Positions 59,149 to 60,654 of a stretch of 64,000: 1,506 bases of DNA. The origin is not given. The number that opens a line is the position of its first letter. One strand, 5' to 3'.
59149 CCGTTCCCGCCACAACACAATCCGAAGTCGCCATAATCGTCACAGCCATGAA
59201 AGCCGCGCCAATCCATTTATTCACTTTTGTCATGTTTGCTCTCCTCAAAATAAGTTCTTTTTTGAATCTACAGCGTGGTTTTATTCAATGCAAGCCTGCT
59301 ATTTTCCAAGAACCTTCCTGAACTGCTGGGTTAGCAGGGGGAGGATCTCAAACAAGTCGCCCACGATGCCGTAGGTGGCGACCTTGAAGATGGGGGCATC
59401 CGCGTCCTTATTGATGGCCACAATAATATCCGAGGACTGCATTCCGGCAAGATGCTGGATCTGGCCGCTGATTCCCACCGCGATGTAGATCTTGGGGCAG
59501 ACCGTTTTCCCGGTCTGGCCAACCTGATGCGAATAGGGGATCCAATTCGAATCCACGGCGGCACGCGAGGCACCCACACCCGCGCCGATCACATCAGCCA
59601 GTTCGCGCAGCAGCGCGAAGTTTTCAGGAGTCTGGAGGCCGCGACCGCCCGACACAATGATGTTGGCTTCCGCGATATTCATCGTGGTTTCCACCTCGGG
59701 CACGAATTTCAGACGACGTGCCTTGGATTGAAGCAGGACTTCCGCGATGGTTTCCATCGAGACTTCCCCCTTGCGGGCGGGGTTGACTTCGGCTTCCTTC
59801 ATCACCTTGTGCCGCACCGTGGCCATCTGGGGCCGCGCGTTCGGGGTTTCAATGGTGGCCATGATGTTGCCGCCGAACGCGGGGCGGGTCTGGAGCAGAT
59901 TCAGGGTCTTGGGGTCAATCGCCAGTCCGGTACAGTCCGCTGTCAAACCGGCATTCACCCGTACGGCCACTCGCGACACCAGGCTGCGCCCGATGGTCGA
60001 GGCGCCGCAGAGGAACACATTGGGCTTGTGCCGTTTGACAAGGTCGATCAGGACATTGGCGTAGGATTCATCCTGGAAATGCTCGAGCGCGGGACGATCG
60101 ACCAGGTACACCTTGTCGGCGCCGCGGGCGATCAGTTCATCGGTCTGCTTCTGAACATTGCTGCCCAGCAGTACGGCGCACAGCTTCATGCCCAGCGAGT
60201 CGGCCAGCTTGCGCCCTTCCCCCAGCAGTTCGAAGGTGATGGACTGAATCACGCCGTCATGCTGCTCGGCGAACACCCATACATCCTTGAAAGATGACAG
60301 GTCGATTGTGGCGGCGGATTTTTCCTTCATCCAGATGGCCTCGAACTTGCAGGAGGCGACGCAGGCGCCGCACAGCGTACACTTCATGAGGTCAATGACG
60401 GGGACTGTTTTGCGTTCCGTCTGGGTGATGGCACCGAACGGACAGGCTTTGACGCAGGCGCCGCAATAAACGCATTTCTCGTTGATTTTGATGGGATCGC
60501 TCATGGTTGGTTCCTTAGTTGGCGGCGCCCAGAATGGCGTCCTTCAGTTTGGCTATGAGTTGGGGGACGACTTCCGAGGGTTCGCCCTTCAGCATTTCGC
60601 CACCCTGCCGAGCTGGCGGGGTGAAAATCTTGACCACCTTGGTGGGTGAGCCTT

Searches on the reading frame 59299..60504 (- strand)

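Call 50: search_protein_families(library=pfam, proteins=[window:59299-60504:-], max_evalue=0.00001)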
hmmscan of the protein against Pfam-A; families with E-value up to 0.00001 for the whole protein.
window:59299-60504:- (401 aa): 11 families
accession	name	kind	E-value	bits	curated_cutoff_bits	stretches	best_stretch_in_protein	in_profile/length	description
PF01012.27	ETF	-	5.5e-50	170.1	26.7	1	75-251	1-176/181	Electron transfer flavoprotein domain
PF00766.25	ETF_alpha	-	5e-37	126.2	27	1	276-356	1-81/81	Electron transfer flavoprotein FAD-binding domain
PF00037.32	Fer4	-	3.4e-15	55.6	21.1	2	5-27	2-24/24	4Fe-4S binding domain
PF12838.12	Fer4_7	-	5e-10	40.1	27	1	10-56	1-52/52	4Fe-4S dicluster domain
PF13237.11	Fer4_10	-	4.3e-09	36.6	25.5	1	5-52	3-52/53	4Fe-4S dicluster domain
PF12797.12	Fer4_2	-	1e-08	35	24.5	0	34-53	2-21/22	4Fe-4S binding domain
PF13187.11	Fer4_9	-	3.4e-08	33.8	27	1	10-55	1-50/52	4Fe-4S dicluster domain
PF12837.12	Fer4_6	-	2.4e-07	30.8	25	0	9-26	7-24/24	4Fe-4S binding domain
PF13484.11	Fer4_16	-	2.9e-07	31.6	30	0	10-31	1-21/66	4Fe-4S double cluster binding domain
PF14697.11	Fer4_21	-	3.9e-06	27.3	35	1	8-59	5-59/59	4Fe-4S dicluster domain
PF12800.12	Fer4_4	-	9.7e-06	26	24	0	9-24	2-17/17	4Fe-4S binding domain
